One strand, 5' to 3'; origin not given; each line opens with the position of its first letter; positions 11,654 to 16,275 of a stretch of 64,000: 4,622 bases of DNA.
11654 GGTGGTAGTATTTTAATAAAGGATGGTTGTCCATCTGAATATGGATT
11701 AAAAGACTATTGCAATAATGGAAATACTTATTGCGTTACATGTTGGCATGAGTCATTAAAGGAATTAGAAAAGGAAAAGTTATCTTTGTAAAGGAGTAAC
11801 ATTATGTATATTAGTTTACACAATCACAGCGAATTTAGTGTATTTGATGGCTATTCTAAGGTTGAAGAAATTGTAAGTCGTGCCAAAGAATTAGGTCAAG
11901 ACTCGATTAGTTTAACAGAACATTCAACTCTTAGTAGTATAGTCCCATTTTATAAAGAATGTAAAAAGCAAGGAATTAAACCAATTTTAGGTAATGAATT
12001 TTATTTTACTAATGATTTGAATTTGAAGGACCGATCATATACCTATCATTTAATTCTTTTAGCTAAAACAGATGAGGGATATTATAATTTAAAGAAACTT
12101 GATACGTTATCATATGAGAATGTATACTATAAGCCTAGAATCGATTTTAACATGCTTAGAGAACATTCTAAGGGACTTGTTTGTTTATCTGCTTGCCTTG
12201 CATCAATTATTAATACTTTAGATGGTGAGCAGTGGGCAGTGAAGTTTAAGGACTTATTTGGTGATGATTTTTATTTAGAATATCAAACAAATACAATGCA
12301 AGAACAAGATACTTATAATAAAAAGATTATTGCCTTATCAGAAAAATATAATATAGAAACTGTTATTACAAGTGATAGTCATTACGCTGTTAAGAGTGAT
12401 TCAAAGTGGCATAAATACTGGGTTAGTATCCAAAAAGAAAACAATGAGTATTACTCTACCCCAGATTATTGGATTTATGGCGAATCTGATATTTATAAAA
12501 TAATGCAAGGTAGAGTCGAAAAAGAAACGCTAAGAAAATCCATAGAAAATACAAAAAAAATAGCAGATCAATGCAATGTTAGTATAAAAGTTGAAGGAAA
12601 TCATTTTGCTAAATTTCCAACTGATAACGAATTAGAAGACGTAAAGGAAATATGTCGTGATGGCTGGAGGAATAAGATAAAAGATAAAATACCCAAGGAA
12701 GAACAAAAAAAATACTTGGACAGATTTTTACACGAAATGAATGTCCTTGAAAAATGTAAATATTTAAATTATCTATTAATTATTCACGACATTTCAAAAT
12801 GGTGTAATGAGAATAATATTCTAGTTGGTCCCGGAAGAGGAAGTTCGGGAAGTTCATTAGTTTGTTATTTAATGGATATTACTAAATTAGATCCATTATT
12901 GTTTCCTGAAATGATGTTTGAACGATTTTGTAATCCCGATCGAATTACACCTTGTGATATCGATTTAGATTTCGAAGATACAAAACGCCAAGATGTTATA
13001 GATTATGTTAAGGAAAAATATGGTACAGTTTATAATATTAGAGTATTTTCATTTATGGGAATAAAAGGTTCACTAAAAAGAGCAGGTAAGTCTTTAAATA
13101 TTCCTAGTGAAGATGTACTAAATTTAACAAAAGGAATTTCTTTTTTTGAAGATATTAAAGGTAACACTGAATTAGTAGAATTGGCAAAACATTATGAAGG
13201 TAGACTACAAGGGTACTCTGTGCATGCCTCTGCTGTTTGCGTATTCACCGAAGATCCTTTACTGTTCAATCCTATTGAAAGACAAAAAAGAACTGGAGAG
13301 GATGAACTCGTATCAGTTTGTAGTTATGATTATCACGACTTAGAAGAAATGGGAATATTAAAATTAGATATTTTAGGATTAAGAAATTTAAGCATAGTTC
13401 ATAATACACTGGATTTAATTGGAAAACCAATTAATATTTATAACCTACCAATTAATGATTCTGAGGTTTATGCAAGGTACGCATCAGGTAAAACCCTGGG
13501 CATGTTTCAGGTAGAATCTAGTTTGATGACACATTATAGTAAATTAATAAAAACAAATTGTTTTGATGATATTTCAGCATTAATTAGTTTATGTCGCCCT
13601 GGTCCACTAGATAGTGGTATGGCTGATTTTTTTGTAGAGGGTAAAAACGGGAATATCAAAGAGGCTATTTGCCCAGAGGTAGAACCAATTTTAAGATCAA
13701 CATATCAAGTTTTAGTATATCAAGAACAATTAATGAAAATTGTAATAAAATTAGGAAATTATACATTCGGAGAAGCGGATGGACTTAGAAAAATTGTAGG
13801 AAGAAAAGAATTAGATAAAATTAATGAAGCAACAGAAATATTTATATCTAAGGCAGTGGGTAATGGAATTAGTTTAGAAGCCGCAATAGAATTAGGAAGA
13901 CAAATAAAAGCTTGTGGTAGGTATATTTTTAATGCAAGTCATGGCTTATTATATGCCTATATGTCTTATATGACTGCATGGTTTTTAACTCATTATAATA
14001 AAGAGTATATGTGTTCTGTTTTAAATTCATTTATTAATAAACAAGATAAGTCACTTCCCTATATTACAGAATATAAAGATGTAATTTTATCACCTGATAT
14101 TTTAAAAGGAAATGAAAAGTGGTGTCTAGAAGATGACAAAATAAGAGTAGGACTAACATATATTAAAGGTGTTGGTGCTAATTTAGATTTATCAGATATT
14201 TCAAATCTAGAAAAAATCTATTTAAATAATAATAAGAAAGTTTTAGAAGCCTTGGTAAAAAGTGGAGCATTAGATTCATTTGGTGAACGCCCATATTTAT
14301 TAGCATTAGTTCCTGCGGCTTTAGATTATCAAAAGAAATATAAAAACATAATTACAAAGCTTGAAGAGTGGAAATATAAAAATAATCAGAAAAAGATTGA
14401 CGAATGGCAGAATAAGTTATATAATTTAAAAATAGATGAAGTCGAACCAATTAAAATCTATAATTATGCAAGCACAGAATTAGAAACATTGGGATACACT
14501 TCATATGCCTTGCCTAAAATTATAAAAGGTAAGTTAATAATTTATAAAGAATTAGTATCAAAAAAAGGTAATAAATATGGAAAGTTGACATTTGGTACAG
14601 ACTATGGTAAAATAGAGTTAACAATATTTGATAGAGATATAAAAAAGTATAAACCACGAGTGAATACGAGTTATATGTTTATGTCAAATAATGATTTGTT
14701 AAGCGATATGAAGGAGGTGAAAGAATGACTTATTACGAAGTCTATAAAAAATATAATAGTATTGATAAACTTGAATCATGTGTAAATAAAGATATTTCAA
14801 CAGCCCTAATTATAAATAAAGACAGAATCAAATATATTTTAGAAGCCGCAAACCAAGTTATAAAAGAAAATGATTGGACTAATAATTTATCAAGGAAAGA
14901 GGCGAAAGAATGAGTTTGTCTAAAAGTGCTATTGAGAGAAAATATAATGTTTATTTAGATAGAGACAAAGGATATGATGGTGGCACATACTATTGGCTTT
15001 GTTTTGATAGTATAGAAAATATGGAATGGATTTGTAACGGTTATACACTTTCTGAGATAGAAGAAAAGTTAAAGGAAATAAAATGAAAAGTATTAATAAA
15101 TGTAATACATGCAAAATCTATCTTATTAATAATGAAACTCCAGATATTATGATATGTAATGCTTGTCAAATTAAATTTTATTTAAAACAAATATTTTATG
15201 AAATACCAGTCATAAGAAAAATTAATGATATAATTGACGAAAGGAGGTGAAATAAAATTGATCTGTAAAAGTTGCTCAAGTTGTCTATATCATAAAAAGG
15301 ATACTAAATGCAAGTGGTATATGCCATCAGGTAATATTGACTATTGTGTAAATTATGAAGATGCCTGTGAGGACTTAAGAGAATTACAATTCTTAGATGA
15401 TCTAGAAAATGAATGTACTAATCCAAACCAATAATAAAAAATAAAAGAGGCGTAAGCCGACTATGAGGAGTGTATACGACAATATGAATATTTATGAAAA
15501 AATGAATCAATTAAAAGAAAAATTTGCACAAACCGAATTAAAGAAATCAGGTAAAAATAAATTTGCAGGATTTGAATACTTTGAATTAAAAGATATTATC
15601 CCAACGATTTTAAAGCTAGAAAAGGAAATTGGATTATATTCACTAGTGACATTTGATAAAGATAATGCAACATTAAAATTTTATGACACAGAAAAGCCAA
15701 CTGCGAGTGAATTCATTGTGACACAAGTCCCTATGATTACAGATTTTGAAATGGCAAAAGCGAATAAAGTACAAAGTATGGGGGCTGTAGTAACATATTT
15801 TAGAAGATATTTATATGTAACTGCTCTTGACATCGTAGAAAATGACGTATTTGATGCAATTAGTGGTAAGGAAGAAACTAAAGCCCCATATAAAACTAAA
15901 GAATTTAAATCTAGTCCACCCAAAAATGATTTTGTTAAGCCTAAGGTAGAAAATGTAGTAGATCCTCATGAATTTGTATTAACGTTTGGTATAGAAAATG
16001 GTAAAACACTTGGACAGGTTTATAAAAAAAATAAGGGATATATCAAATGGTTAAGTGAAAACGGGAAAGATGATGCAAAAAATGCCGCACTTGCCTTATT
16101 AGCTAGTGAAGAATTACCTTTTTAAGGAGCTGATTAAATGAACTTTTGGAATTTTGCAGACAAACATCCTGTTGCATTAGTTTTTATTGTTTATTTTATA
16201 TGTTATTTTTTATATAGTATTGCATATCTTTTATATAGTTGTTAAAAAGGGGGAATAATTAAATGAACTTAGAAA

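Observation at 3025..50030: Dispersed fixed-geometry 60-bp intergenic element in six copies: candidate phage-specific regulatory system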

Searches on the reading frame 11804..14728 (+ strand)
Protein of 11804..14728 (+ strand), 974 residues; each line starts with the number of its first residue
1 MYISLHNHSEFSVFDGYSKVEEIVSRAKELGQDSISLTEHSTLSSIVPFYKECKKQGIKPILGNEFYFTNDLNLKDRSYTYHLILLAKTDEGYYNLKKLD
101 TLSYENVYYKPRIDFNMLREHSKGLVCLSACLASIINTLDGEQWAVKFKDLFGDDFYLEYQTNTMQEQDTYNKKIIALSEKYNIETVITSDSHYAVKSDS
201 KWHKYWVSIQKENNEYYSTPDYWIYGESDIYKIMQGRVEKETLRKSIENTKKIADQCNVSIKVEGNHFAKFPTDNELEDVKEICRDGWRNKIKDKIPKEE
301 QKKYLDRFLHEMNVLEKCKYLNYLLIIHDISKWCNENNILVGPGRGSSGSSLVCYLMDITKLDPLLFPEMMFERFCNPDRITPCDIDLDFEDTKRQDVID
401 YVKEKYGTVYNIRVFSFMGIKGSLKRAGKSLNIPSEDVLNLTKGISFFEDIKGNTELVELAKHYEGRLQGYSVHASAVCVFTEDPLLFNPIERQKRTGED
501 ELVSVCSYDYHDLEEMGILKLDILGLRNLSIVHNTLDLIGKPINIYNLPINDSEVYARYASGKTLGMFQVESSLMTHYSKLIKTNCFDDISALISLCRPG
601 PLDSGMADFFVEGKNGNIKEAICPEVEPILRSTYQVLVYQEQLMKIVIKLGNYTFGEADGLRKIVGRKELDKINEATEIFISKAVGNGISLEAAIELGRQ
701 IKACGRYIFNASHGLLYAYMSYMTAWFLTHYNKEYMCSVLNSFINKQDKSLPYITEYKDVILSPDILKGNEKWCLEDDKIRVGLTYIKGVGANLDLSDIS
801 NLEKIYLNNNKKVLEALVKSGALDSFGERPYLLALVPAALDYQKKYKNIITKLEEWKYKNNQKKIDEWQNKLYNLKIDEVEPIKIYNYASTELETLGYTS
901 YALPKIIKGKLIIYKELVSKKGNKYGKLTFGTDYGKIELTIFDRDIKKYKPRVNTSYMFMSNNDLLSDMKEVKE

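Call 10: search_protein_families(library=pfam, proteins=[window:11804-14728:+], max_evalue=0.01)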
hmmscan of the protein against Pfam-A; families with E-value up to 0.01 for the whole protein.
window:11804-14728:+ (974 aa): 4 families
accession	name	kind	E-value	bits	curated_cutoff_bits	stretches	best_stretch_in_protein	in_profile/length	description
PF07733.18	DNA_pol3_alpha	-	1.7e-56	192.2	23.9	1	288-525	7-260/260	Bacterial DNA polymerase III alpha NTPase domain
PF17657.6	DNA_pol3_finger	-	1.6e-42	145.1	22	1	528-688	1-166/166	Bacterial DNA polymerase III alpha subunit finger domain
PF02811.25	PHP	-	1.9e-38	132.8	26.4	1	5-163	2-164/164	PHP domain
PF14579.12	HHH_6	-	2.3e-08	34.6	25.6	1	761-793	4-36/90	Helix-hairpin-helix motif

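Call 11: search_protein_families(library=phrogs, proteins=[window:11804-14728:+], max_evalue=0.001)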
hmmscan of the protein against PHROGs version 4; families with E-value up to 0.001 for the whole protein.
window:11804-14728:+ (974 aa): 8 families
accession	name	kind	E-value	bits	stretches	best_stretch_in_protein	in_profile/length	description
phrog_405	-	DNA, RNA and nucleotide metabolism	1.4e-265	885.3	1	1-956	43-1054/1190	DNA polymerase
phrog_11165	-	DNA, RNA and nucleotide metabolism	1.1e-95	322.3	1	286-794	21-567/782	DNA polymerase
phrog_7513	-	unknown function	3.8e-74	251.2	2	2-310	11-352/461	-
phrog_12219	-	DNA, RNA and nucleotide metabolism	1e-58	200.3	1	385-874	3-565/823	DNA polymerase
phrog_21652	-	DNA, RNA and nucleotide metabolism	1.9e-52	179.5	2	447-690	163-434/476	DNA polymerase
phrog_13169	-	DNA, RNA and nucleotide metabolism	1.2e-43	150.7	1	8-382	9-415/463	DNA polymerase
phrog_4335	-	unknown function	2.3e-06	28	1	686-789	10-116/421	-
phrog_11127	-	DNA, RNA and nucleotide metabolism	2.7e-05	25.2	1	300-367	95-162/171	DNA polymerase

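Call 12: search_dna_similar(query=window:11804-14728:+, collection=phages, mode=protein, max_rows=25)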
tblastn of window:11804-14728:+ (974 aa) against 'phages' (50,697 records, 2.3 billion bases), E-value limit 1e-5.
Records with a match: 1445; places in all: 1454; records where one place covers at least 80% of the query: 915.
Best place of each record, by identity: <60% 1445.
By first word of the organism name: Pseudomonas 302; Mycobacterium 281; Streptomyces 211; Gordonia 132; Bacillus 99; Bacteriophage 58; Staphylococcus 48; Microbacterium 36; Escherichia 31; Rhodococcus 22; and 57 more.
By host as written in the record: Mycobacterium smegmatis mc2 155 203; Pseudomonas aeruginosa 118; - 116; Pseudomonas aeruginosa PAO1 86; Streptomyces griseus ATCC 10137 81; Gordonia terrae 3612 65; Streptomyces lividans JI 1326 44; Mycobacterium smegmatis mc#155 37; and 239 more.
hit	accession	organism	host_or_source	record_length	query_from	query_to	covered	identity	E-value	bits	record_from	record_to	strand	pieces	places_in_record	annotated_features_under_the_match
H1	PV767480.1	Rossellomorea phage phiT1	Rossellomorea aquimaris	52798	2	960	98%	32.2%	9e-93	464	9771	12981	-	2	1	DNA polymerase III subunit alpha (x2) | hypothetical protein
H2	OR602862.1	Moorella phage MTATph1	Moorella thermoacetica DSM 103132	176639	1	950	98%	31.3%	1e-135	456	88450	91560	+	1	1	DNA polymerase | CRISPR/Cas system associated protein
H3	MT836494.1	Bacteriophage sp.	human fecal samples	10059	2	950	97%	30.6%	2e-143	479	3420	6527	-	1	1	record has no annotation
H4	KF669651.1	Bacillus phage Glittering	Bacillus pumilus BL-8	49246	2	966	99%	30.0%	1e-111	386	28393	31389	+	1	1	DNA Polymerase III alpha subunit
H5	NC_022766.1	Bacillus phage Glittering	Bacillus pumilus BL-8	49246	2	966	99%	30.0%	1e-111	386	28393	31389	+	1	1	DNA polymerase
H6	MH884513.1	Bacillus phage vB_BpsS-36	Bacillus pseudalcaliphilus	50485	2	960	98%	30.1%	3e-115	397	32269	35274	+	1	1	dnaE: DNA polymerase III subunit alpha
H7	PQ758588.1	Bacillus phage PS1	Bacillus licheniformis HNIBR-BC151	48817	2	964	99%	29.6%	9e-122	416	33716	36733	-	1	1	DNA polymerase III alpha subunit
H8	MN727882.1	Geobacillus phage GBK1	Geobacillus kaustophilus ATCC 8005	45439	5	950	97%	30.1%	3e-119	409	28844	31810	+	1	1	DNA polymerase III subunit alpha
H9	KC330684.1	Bacillus phage Andromeda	Bacillus pumilus BL8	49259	2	966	99%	29.5%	4e-107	372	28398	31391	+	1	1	DNA polymerase III alpha subunit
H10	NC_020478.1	Bacillus phage Andromeda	Bacillus pumilus BL8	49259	2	966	99%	29.5%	4e-107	372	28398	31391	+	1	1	DNA polymerase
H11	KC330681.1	Bacillus phage Gemini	Bacillus pumilus BL8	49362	2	966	99%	29.5%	4e-107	372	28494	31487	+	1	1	DNA polymerase III alpha subunit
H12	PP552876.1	Bacillus phage PK-1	-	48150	2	964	99%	29.5%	4e-120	411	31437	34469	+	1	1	DNA polymerase III alpha subunit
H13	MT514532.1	Bacillus phage Bolokhovo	Bacillus pumilus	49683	2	966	99%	29.4%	6e-107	372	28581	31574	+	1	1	DNA polymerase III alpha subunit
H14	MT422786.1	Bacillus phage Novomoskovsk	Bacillus pumilus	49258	2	972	100%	29.2%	6e-107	372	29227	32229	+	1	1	DNA polymerase III alpha subunit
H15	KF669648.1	Bacillus phage Blastoid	Bacillus pumilus BL-8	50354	2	972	100%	29.1%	7e-103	360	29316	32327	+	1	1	DNA polymerase III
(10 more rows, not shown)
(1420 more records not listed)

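Call 14: find_related_loci(query=window:11804-14728:+, collection=viral_contigs, flank=10000)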
Query window:11804-14728:+ (974 aa) in viral_contigs; peptide patterns used: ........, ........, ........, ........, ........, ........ (x = any residue, [..] = any of these).
15 stretches matched a pattern; 11 encode a relative of the query (tblastn E <= 1e-3); 11 distinct loci.
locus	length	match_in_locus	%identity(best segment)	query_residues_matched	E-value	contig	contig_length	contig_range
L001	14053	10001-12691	34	2-848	8e-150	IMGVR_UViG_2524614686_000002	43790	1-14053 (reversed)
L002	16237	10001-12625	34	3-826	4e-136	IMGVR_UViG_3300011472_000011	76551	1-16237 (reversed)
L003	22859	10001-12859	31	2-897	3e-132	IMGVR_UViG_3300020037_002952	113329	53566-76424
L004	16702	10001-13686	38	4-963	2e-84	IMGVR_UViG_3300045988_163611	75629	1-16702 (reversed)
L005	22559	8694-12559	32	2-853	5e-59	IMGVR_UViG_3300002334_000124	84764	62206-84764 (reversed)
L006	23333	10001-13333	33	2-756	8e-57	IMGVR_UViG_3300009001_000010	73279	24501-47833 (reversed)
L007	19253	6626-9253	34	2-540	5e-56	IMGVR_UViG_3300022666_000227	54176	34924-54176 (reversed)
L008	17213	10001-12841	30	4-871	8e-107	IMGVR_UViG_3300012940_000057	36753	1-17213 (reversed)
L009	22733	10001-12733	30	2-826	5e-95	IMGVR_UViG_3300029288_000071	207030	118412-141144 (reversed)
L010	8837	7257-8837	45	2-133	1e-14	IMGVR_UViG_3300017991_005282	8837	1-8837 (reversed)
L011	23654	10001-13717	30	65-824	8e-75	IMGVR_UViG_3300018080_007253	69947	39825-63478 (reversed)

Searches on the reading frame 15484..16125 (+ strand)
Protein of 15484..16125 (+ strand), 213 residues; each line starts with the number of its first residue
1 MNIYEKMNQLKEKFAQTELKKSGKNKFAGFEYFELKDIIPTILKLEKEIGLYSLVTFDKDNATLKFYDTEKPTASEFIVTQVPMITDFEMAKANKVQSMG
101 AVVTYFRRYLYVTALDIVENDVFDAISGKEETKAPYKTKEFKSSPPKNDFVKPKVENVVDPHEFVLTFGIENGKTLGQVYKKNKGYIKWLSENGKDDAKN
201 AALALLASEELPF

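Call 46: search_protein_families(library=phrogs, proteins=[window:15484-16125:+], max_evalue=0.001)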
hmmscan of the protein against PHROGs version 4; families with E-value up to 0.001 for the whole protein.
window:15484-16125:+ (213 aa): 3 families
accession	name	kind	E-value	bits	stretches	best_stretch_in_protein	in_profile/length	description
phrog_155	-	DNA, RNA and nucleotide metabolism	5.1e-22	79.8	1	1-155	66-213/308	Erf-like ssDNA annealing protein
phrog_2324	-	DNA, RNA and nucleotide metabolism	1e-11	45.7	1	1-139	9-144/193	Erf-like ssDNA annealing protein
phrog_10048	-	unknown function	0.00026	21.3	1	147-206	184-232/273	-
